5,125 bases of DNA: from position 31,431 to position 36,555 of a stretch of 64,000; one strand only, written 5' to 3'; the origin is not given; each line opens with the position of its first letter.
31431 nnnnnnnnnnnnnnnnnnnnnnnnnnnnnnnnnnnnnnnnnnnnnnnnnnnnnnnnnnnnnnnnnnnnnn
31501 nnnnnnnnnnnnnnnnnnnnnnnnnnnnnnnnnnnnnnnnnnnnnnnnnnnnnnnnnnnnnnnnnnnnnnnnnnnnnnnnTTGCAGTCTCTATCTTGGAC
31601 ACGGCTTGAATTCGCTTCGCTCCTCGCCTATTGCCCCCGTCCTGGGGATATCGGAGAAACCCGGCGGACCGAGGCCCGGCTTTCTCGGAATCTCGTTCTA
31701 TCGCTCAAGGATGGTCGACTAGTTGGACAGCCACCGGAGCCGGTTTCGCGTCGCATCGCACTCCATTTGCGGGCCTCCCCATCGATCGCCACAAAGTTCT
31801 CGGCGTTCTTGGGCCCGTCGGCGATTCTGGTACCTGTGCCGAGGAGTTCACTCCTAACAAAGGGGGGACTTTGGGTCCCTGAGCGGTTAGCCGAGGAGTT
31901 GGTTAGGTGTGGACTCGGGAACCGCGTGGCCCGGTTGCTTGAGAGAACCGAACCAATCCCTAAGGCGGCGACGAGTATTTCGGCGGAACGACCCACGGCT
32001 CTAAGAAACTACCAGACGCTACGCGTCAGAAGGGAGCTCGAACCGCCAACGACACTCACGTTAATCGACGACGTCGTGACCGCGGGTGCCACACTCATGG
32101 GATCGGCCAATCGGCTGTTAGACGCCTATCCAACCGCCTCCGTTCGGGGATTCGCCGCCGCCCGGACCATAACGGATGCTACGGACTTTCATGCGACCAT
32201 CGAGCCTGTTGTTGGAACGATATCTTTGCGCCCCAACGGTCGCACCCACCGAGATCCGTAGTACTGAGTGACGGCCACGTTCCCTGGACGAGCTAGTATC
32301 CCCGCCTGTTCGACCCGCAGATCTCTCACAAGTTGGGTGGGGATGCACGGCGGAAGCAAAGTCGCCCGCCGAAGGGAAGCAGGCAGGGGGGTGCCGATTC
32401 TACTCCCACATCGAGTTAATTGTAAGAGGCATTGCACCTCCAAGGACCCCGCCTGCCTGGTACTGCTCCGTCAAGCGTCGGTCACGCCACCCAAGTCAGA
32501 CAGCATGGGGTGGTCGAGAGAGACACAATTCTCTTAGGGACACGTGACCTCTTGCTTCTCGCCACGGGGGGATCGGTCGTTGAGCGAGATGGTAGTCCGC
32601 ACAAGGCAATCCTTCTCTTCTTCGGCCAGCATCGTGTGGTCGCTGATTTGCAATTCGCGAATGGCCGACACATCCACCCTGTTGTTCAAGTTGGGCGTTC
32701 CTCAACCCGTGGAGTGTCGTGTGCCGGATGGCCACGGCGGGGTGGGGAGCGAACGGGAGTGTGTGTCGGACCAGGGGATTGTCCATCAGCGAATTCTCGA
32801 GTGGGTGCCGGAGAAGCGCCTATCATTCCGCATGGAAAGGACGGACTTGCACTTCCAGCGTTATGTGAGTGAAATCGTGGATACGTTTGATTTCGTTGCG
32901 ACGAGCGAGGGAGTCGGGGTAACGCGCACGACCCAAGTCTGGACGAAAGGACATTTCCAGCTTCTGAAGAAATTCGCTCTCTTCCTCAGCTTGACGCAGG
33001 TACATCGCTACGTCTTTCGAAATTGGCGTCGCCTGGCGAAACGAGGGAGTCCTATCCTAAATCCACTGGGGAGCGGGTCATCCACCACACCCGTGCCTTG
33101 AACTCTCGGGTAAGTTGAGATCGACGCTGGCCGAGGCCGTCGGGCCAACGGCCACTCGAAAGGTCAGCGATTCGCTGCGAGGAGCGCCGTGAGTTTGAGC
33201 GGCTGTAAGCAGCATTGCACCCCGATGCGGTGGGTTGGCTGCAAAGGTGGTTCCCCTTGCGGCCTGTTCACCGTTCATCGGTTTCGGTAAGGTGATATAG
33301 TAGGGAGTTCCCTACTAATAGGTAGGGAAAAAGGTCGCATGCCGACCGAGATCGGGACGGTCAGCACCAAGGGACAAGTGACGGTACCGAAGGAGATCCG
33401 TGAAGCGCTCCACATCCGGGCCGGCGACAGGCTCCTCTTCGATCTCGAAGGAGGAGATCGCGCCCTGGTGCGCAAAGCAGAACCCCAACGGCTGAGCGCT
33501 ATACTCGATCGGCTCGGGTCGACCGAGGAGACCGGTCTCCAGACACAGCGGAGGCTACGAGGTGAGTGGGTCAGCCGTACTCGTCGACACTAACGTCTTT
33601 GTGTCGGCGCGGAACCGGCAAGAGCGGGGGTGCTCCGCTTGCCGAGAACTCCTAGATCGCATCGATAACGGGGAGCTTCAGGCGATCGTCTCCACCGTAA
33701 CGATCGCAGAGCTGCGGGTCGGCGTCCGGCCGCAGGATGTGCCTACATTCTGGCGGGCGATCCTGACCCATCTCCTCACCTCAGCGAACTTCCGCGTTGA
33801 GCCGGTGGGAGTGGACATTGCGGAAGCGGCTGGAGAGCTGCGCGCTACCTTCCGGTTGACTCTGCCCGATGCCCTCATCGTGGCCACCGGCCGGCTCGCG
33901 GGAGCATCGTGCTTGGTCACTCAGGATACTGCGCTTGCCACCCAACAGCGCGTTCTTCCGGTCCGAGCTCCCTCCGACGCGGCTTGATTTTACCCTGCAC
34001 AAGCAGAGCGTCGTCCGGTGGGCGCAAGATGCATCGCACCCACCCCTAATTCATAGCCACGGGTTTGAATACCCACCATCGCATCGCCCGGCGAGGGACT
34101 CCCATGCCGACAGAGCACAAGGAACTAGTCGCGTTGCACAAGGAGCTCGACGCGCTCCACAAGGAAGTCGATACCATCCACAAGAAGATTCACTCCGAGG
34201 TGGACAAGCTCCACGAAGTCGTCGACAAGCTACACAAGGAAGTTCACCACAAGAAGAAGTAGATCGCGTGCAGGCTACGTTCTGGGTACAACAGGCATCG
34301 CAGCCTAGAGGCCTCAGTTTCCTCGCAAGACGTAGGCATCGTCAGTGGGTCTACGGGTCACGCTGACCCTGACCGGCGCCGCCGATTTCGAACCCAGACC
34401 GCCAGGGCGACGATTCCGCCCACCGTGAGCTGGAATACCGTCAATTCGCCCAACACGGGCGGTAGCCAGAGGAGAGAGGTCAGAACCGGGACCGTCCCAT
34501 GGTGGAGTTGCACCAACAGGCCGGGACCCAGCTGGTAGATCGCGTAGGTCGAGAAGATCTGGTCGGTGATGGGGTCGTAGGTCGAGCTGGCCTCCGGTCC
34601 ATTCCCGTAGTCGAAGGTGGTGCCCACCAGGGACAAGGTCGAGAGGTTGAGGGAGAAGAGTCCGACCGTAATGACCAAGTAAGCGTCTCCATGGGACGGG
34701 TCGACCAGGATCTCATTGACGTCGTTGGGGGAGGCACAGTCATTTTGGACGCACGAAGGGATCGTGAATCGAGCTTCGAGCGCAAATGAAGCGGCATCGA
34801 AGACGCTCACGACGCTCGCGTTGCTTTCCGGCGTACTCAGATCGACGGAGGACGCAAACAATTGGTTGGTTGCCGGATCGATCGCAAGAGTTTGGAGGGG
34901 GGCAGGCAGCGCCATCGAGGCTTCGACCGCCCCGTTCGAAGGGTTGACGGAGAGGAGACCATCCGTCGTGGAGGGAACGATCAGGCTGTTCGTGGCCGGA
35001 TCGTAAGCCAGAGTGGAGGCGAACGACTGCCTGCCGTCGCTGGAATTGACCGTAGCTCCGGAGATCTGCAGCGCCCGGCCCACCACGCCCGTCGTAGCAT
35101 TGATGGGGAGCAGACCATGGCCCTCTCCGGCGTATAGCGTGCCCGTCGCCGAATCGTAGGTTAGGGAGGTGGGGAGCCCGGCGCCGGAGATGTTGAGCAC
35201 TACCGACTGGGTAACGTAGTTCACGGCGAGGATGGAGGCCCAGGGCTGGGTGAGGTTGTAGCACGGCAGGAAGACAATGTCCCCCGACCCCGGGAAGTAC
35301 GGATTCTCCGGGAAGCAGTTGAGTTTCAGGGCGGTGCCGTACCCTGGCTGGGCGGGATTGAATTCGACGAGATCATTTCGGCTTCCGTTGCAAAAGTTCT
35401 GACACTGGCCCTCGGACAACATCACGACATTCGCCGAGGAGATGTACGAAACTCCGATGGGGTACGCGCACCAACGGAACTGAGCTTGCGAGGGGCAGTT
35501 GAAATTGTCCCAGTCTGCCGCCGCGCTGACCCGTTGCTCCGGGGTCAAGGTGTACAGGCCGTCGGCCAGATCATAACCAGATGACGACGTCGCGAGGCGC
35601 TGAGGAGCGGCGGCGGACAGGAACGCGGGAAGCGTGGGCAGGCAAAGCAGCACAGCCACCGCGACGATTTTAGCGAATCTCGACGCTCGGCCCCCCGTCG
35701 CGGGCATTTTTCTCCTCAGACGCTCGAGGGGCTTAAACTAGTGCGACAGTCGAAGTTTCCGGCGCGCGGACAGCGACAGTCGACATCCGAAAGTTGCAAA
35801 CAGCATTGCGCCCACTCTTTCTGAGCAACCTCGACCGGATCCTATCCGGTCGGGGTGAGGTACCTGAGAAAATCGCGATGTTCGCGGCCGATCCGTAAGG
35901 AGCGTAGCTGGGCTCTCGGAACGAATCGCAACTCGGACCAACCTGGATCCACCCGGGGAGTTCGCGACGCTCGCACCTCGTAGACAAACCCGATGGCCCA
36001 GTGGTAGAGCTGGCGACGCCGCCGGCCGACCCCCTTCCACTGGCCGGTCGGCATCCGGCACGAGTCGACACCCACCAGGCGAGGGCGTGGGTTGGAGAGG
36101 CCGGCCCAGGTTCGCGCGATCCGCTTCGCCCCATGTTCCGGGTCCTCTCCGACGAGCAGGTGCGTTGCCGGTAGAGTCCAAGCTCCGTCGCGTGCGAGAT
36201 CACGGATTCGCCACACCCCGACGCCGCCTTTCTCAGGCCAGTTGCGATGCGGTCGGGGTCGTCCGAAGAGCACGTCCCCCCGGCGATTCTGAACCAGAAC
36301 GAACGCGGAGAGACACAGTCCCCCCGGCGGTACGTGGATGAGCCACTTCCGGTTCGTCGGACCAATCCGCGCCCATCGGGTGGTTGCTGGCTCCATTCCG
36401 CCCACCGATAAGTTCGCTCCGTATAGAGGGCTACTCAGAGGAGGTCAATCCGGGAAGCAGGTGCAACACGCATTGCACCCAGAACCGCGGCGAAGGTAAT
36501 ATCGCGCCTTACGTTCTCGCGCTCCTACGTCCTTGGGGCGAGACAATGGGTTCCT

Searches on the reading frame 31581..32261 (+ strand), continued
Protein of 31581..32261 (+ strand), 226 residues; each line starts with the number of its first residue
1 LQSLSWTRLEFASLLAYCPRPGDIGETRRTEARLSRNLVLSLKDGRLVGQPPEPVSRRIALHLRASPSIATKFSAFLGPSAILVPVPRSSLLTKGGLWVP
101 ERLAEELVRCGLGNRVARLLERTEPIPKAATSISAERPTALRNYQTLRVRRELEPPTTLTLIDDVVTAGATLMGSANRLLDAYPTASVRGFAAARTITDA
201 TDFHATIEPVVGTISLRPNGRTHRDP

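Call 100: find_encoding_contigs(protein=P0021, flank=7000, max_places=2)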
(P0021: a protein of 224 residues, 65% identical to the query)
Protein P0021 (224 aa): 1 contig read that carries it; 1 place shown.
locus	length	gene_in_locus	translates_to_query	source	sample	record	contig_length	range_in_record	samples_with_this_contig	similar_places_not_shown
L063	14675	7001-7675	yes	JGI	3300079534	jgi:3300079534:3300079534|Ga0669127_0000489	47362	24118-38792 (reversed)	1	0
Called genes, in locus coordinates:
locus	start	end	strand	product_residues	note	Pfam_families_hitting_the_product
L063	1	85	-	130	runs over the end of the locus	PF00355:Rieske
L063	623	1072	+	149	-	PF01909:NTP_transf_2, PF18765:Polbeta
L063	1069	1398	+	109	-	PF01934:HepT-like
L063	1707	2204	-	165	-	-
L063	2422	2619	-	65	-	-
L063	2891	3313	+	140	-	-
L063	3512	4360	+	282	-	-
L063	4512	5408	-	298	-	-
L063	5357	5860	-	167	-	-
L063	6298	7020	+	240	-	PF02481:DNA_processg_A, PF18306:LDcluster4 (faint)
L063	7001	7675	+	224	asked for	-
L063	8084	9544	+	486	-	-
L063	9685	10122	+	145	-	-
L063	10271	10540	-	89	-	-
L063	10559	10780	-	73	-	-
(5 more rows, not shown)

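Call 101: find_encoding_contigs(protein=P0088, flank=7000, max_places=2)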
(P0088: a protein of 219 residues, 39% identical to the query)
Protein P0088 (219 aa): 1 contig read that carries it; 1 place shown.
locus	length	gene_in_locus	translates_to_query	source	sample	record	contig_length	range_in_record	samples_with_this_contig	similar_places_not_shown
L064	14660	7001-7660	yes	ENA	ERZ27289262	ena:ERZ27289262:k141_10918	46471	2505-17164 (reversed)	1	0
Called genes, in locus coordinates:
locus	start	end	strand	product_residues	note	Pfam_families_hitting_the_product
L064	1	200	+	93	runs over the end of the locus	PF01037:AsnC_trans_reg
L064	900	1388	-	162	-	-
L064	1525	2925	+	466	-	PF00206:Lyase_1, PF08328:ASL_C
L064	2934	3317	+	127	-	PF01042:Ribonuc_L-PSP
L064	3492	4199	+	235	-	PF24114:DUF7388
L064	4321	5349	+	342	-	PF01408:GFO_IDH_MocA, PF02894:GFO_IDH_MocA_C, PF22725:GFO_IDH_MocA_C3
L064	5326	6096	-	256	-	PF00696:AA_kinase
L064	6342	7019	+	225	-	PF02481:DNA_processg_A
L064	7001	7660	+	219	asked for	-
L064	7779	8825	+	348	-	PF05343:Peptidase_M42, PF01546:Peptidase_M20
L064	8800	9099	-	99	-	PF01329:Pterin_4a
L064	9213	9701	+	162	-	PF26292:PUA_elF2D (weak), PF01472:PUA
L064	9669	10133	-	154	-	-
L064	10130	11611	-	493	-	PF00482:T2SSF (weak)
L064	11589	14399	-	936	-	PF00437:T2SSE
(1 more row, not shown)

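Call 102: find_encoding_contigs(protein=P0097, flank=7000, max_places=2)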
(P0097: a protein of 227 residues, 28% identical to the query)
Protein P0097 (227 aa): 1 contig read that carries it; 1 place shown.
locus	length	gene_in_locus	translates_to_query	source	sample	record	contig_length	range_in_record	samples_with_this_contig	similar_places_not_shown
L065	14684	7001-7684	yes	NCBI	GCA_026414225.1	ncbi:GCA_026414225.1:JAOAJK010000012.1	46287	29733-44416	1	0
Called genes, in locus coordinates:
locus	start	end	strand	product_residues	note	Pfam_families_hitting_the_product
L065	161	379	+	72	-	-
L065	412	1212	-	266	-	PF20565:DUF6775, PF22529:DUF7001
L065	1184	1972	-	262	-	PF01946:Thi4, PF00890:FAD_binding_2 (faint), PF01266:DAO (weak), PF01494:FAD_binding_3 (weak), PF03486:HI0933_like (weak), PF07992:Pyr_redox_2 (weak), PF12831:FAD_oxidored, PF13450:NAD_binding_8 (weak)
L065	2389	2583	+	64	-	PF20095:DUF6485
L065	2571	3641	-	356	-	PF01368:DHH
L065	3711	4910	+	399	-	PF01930:Cas_Cas4 (faint), PF10926:DUF2800 (weak), PF12705:PDDEXK_1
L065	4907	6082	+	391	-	-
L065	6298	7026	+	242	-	PF02481:DNA_processg_A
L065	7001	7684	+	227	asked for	-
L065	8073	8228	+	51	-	-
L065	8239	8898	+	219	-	PF03308:MeaB (faint), PF02492:cobW, PF13401:AAA_22 (weak), PF03205:MobB (weak)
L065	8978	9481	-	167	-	PF00132:Hexapep, PF25084:LbH_EIF2B (weak), PF25087:GMPPB_C (faint), PF21711:DCTN5 (weak), PF00132:Hexapep (weak)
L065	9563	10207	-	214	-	PF00069:Pkinase, PF03109:ABC1 (weak), PF07714:PK_Tyr_Ser-Thr (weak), PF01163:RIO1, PF01636:APH (faint), PF06293:Kdo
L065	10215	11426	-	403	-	PF00483:NTP_transferase, PF01128:IspD, PF12804:NTP_transf_3, PF25084:LbH_EIF2B, PF00132:Hexapep, PF14602:Hexapep_2 (weak), PF25087:GMPPB_C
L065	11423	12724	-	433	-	PF02878:PGM_PMM_I, PF02879:PGM_PMM_II, PF02880:PGM_PMM_III, PF00408:PGM_PMM_IV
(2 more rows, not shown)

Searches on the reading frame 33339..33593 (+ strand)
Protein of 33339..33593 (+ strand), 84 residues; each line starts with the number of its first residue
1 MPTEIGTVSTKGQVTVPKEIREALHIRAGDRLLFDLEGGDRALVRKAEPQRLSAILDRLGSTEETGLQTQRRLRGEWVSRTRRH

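Call 19: search_protein_families(library=pfam, proteins=[window:33339-33593:+], max_evalue=0.01)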
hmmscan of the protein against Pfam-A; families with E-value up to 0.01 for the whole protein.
window:33339-33593:+ (84 aa): 2 families
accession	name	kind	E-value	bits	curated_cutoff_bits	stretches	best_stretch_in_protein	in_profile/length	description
PF04014.23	MazE_antitoxin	-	1e-09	38.6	24.7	1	7-47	3-43/48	Antidote-toxin recognition MazE, bacterial antitoxin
PF15937.10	PrlF_antitoxin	-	0.00013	22.5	32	1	7-50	3-47/99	prlF antitoxin for toxin YhaV_toxin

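Call 80: search_protein_families(library=padloc, proteins=[window:33339-33593:+], max_evalue=0.001)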
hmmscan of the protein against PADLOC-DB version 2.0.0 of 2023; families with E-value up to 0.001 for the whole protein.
window:33339-33593:+ (84 aa): 0 families

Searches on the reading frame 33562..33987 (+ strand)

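Call 19: search_protein_families(library=pfam, proteins=[window:33562-33987:+], max_evalue=0.01)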
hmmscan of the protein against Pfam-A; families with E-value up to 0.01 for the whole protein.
window:33562-33987:+ (141 aa): 3 families
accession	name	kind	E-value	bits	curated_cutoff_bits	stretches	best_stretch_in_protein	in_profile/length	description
PF01850.27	PIN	-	1.3e-16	61.7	23.6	1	6-126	1-115/120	PIN domain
PF13470.12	PIN_3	-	3.4e-09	38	27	1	6-124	2-115/115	PIN domain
PF16289.11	PIN_12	-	0.0084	17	32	0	6-52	1-46/172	PIN domain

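Call 80: search_protein_families(library=padloc, proteins=[window:33562-33987:+], max_evalue=0.001)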
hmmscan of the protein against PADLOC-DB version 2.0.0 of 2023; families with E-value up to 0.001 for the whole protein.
window:33562-33987:+ (141 aa): 0 families

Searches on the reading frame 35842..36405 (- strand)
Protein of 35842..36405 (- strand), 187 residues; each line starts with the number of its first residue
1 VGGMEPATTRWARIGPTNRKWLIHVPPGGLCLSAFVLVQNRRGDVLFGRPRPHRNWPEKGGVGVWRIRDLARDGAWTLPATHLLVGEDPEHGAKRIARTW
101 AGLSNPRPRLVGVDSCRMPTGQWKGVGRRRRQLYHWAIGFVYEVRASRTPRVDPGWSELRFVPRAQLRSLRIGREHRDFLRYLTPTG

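Call 19: search_protein_families(library=pfam, proteins=[window:35842-36405:-], max_evalue=0.01)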
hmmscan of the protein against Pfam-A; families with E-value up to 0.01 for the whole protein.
window:35842-36405:- (187 aa): 1 family
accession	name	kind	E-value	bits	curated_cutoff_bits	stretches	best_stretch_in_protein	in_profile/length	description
PF00293.34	NUDIX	-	3.7e-05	24.2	21.1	1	34-182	6-133/134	NUDIX domain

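Call 80: search_protein_families(library=padloc, proteins=[window:35842-36405:-], max_evalue=0.001)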
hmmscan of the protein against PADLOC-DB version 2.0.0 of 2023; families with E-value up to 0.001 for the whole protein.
window:35842-36405:- (187 aa): 0 families
